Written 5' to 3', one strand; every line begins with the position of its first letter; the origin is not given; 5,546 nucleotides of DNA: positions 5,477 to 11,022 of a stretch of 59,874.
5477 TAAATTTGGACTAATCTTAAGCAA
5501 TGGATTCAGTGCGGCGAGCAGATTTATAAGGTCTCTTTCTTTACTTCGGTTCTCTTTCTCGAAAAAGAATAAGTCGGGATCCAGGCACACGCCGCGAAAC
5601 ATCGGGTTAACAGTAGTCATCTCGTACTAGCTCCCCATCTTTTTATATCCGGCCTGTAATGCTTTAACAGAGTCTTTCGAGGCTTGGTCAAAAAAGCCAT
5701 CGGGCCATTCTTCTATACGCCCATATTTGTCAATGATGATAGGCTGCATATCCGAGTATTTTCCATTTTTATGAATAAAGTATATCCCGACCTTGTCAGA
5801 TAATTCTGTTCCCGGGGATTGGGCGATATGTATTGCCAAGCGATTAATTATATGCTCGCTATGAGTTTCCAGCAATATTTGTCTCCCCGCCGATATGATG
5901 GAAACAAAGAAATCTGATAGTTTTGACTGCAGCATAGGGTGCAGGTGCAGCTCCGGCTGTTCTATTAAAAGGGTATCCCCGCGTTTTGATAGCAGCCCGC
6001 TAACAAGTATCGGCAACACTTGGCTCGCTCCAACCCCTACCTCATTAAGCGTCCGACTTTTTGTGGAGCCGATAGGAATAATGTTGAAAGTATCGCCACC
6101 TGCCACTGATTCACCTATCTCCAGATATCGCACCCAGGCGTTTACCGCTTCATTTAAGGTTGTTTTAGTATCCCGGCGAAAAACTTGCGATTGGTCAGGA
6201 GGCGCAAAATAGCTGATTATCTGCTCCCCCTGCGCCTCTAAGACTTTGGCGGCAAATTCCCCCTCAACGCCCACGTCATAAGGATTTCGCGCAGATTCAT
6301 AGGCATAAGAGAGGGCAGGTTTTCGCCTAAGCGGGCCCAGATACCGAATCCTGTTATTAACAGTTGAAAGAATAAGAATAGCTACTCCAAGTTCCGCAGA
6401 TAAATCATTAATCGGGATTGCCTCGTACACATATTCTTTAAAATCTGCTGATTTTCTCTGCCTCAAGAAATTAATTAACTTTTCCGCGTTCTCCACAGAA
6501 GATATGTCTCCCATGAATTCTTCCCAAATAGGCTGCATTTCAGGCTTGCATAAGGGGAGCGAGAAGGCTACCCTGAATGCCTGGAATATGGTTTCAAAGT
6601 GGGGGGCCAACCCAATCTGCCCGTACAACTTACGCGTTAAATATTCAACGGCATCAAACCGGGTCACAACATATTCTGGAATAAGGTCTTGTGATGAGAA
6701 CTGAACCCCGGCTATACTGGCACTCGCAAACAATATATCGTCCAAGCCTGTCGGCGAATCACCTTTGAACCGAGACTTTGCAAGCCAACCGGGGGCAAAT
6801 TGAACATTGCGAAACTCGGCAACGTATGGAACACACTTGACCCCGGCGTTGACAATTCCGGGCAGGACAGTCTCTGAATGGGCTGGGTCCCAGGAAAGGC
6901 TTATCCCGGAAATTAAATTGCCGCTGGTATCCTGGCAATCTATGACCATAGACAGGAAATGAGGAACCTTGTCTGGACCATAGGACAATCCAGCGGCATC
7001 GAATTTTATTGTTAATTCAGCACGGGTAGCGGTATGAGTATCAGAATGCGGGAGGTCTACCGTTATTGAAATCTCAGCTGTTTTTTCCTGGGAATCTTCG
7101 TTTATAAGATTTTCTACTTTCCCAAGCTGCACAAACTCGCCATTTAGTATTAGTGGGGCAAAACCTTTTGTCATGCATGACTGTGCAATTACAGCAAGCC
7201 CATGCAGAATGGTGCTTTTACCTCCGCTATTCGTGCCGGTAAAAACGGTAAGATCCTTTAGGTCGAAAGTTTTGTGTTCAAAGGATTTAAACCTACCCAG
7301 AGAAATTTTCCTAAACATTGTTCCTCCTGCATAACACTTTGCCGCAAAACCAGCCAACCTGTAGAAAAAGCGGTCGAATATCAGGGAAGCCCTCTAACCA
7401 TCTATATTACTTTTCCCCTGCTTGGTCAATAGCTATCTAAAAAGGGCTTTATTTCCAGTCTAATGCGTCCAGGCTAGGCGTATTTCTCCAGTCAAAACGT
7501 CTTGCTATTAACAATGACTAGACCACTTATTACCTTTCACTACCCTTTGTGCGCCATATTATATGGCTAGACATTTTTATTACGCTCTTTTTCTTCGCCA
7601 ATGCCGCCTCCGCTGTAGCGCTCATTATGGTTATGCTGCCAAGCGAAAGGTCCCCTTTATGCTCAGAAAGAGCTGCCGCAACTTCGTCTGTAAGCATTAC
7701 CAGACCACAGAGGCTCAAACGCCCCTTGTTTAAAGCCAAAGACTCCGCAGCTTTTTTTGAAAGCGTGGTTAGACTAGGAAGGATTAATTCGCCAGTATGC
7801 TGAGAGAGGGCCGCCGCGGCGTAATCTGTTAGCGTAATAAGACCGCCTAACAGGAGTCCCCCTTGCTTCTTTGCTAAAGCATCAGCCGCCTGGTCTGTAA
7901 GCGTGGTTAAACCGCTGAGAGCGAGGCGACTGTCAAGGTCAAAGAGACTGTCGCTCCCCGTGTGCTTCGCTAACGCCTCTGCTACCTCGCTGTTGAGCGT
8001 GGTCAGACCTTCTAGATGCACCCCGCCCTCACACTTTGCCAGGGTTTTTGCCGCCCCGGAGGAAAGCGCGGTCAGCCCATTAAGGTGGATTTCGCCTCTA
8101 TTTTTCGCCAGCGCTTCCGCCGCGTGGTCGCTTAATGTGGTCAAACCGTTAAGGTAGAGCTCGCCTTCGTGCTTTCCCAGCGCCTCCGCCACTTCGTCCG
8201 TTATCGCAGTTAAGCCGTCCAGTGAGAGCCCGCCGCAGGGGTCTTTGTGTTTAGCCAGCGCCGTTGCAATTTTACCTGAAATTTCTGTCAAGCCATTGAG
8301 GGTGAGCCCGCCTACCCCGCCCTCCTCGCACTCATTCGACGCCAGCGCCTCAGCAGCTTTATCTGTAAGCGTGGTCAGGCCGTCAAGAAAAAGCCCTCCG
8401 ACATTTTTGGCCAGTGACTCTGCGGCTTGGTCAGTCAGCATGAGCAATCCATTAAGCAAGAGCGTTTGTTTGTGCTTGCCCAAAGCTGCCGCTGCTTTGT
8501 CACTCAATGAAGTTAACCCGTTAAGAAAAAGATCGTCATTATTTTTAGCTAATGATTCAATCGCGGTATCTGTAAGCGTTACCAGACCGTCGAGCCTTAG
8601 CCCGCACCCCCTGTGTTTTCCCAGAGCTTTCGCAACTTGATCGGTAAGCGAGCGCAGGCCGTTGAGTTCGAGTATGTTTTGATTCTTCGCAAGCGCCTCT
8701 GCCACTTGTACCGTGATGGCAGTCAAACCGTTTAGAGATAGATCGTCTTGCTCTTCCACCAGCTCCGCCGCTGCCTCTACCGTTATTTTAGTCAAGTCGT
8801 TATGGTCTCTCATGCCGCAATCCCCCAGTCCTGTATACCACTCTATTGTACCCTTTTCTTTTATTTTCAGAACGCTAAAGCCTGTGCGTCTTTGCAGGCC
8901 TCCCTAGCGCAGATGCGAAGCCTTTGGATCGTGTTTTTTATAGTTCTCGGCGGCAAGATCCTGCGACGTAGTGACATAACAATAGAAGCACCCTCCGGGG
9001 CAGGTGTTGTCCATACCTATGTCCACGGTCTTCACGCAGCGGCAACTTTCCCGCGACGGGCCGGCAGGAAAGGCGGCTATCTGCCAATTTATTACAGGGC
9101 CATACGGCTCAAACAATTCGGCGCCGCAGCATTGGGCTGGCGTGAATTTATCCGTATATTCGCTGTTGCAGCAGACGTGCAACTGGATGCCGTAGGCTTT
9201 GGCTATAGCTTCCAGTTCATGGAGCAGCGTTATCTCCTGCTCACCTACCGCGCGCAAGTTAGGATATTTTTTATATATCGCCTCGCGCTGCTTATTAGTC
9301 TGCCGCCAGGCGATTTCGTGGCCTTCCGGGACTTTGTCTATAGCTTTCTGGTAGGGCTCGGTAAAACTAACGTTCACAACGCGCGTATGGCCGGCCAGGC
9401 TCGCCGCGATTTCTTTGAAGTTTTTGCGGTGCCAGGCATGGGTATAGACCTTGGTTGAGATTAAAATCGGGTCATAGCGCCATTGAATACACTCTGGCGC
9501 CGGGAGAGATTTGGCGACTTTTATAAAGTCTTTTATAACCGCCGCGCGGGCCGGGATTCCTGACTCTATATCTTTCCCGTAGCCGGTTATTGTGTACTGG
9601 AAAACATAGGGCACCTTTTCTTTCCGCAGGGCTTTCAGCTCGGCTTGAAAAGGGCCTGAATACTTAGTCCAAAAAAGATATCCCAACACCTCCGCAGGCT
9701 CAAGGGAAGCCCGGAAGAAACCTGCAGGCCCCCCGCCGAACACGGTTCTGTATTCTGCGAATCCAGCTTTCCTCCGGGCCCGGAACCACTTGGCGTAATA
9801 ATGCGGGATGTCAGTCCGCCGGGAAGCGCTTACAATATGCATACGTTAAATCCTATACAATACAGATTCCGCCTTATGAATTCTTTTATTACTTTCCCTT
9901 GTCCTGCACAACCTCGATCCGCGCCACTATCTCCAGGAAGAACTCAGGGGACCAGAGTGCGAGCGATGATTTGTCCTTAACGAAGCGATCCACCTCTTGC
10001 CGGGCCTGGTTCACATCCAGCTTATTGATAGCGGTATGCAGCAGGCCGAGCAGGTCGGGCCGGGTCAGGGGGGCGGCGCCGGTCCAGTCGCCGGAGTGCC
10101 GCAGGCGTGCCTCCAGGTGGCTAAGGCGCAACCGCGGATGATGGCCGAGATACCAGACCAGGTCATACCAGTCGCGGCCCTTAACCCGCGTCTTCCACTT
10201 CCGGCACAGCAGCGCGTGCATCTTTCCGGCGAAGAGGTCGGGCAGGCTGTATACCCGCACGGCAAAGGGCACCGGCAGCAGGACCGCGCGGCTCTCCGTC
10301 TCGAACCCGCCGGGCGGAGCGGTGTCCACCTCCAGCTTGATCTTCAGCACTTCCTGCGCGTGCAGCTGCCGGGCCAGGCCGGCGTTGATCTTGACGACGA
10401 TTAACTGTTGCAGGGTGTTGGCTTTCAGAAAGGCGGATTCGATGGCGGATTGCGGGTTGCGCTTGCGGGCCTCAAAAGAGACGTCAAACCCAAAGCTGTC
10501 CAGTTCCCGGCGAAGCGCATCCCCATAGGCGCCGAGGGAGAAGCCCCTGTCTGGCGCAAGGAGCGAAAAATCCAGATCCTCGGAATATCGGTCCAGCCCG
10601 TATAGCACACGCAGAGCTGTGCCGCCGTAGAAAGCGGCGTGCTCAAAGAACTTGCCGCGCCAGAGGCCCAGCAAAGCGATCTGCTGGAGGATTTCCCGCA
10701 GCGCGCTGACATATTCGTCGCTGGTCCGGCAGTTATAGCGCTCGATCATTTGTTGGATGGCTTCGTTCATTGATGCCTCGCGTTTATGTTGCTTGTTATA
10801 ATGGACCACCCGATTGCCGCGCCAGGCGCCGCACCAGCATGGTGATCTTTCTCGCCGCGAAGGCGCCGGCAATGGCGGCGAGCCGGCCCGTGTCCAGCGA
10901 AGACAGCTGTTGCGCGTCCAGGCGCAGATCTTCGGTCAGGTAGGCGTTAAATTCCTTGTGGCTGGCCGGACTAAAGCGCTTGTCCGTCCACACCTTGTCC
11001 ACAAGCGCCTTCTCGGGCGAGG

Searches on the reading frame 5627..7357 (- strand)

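Call 73: search_protein_families(library=pfam, proteins=[window:5627-7357:-], max_evalue=0.00001)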
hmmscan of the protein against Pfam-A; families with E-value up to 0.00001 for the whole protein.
window:5627-7357:- (576 aa): 3 families
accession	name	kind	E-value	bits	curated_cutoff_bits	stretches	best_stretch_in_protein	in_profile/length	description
PF13175.12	AAA_15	-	7.7e-23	82.1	32.1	2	427-504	291-374/374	AAA ATPase domain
PF13304.12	AAA_21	-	5.4e-17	63.2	27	1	395-504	220-303/304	AAA domain, putative AbiEii toxin, Type IV TA system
PF12476.13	DUF3696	-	1.9e-12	47.7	22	1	520-562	3-48/52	Protein of unknown function (DUF3696)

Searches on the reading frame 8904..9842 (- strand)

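Call 73: search_protein_families(library=pfam, proteins=[window:8904-9842:-], max_evalue=0.00001)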
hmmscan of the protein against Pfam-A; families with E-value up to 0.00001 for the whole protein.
window:8904-9842:- (312 aa): 1 family
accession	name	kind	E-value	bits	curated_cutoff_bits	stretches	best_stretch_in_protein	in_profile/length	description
PF08902.16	DUF1848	-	5.7e-63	213.6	30.5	1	3-289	1-261/262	Domain of unknown function (DUF1848)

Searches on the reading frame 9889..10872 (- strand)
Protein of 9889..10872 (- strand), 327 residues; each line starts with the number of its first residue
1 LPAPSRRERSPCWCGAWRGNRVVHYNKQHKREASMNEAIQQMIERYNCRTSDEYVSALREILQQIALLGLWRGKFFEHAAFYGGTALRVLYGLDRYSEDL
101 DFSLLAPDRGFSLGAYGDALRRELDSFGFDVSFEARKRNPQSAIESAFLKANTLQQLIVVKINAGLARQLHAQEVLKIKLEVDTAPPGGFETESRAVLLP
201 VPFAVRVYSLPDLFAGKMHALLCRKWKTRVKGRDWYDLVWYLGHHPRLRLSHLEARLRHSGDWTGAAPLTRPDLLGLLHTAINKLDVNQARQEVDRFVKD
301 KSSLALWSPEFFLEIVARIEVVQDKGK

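Call 73: search_protein_families(library=pfam, proteins=[window:9889-10872:-], max_evalue=0.00001)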
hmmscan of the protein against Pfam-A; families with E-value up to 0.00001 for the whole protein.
window:9889-10872:- (327 aa): 1 family
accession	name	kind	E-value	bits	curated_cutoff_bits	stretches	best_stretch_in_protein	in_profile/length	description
PF08843.17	AbiEii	-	4.9e-33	115.5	22.5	1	67-300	3-229/238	Nucleotidyl transferase AbiEii toxin, Type IV TA system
